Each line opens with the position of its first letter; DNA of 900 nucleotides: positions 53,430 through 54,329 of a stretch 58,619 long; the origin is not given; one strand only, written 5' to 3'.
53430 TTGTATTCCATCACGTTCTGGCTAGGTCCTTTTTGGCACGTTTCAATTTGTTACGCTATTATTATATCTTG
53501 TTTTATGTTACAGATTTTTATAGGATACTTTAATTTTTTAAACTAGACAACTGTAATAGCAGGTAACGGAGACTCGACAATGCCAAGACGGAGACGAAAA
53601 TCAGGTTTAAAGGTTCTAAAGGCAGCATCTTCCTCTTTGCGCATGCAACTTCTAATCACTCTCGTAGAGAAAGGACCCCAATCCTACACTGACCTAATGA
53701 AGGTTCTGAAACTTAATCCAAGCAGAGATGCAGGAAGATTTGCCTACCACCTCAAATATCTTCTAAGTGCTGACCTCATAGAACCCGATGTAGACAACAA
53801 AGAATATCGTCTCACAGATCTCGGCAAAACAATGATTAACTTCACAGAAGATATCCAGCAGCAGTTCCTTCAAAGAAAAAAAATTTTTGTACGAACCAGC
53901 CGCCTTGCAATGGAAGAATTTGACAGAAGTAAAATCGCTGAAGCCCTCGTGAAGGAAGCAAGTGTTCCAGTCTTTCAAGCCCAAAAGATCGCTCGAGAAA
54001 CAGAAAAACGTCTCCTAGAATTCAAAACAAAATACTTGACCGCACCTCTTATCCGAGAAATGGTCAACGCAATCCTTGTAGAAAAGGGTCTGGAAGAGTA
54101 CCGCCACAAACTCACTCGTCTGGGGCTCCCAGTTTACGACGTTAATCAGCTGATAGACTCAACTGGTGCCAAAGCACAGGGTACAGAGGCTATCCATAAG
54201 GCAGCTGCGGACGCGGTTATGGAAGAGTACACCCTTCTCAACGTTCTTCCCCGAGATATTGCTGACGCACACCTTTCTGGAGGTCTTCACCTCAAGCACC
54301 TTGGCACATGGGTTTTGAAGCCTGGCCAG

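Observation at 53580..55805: wHTH + ATP-cone + catalytically dead NrdD: candidate RNR-derived nucleotide-sensing regulator upstream of nrdH-nrdD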

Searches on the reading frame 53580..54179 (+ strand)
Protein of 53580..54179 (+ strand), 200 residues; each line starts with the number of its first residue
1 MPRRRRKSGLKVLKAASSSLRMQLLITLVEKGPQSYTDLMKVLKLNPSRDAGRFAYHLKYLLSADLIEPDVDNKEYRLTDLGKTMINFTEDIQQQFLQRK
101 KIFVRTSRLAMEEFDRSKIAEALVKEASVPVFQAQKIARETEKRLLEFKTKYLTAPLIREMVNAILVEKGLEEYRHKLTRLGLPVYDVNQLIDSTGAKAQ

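Call 63: predict_structure(alignment_id=A3)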
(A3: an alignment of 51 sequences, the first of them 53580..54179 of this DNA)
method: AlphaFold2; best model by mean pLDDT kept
length: 200 residues; sequences in the alignment: 51
mean_pLDDT: 79.5   pTM: 0.46
mean pLDDT of the five models: 79.5, 78.9, 78.6, 78.2, 78.0
residues with pLDDT >= 90: 77; 70-90: 75; 50-70: 22; < 50: 26
segments of 3 or more residues with pLDDT < 50: 1-4, 96-98, 182-194, 196-200
pLDDT, mean of each block of 10 residues (from residue 1): 57 86 92 94 92 94 94 92 86 57 71 86 88 92 83 83 88 65 45 47
secondary structure, 60 per line:
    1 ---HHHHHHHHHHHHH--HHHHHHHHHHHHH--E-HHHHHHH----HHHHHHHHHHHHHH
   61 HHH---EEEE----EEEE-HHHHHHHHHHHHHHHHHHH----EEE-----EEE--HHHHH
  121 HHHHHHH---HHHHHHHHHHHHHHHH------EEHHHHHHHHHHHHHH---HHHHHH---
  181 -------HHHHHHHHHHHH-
elements in order: H4-16 H19-31 H36-42 H47-63 E67-70 E75-78 H80-98 E103-105 E111-113 H116-127 H131-146 H155-168 H172-177 H188-199

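Call 66: fold_search(model_id=the predicted structure, library=pdb)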
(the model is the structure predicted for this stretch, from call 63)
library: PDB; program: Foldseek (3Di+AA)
matches with E <= 10: 607; with E <= 0.001: 0
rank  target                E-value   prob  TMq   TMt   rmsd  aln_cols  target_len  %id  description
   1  9a6n_B                2.5e-03  1.00  0.36  0.46   5.7       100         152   22  Integrative model of SOJ-NRDR by crosslinking MS and deep learning (released 2024-09-18)
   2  8qkf_A                3.4e-02  1.00  0.40  0.76   2.2        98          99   18  SmtB protein of Mycobacterium smegmatis (released 2024-09-25)
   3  4k2e_B                4.4e-02  1.00  0.38  0.76   2.5        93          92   22  HlyU from Vibrio cholerae N16961 (released 2014-04-30)
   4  4ka4_B                4.9e-02  1.00  0.27  0.83   2.5        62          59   19  Crystal structure of a proteolytically defined Zbeta domain of human DAI (ZBP1, DLM-1) (released 2013-05-15)
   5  4ka4_D                4.9e-02  1.00  0.27  0.81   2.5        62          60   19  Crystal structure of a proteolytically defined Zbeta domain of human DAI (ZBP1, DLM-1) (released 2013-05-15)
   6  3jth_B                4.9e-02  1.00  0.34  0.67   2.9        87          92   24  Crystal structure of a transcriptional regulator HlyU from Vibrio vulnificus CMCP6 (released 2010-03-16)
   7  2f5c                  4.9e-02  0.91  0.28  0.39  13.5       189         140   12  Bacillus subtilis Manganese transport regulator (MNTR) bound to manganese, hexagonal crystal form (released 2006-03-07)
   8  6kta_A                5.2e-02  0.87  0.28  0.38  14.3       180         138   13  Crystal structure of B. halodurans MntR in apo form (released 2019-12-04)
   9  3cuo_A                5.5e-02  1.00  0.37  0.69   3.1        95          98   20  Crystal structure of the predicted DNA-binding transcriptional regulator from E. coli (released 2008-06-17)
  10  7p37_A                5.5e-02  1.00  0.35  0.46   8.2       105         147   14  Streptomyces coelicolor ATP-loaded NrdR (released 2022-05-11)
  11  3bpx_B                5.5e-02  0.99  0.34  0.48  11.4       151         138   13  Crystal Structure of MarR (released 2008-05-20)
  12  6cda                  6.5e-02  1.00  0.36  0.73   2.2        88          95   20  Crystal structure of L34A CzrA in the Zn(II)bound state (released 2018-07-11)
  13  3pqj_A                6.5e-02  1.00  0.36  0.69   2.6        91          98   25  Crystal Structure of the transcriptional repressor BigR from Xylella fastidiosa (released 2011-06-01)
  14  2kko_MODEL_1_A        6.9e-02  1.00  0.40  0.71   2.0        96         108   18  Solution NMR structure of the homodimeric winged helix-turn-helix DNA-binding domain (fragment 1-100) Mb0332 f (released 2009-08-11)
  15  3f6o_A                6.9e-02  1.00  0.33  0.64   4.6        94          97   16  Crystal structure of ArsR family transcriptional regulator, RHA00566 (released 2008-11-25)
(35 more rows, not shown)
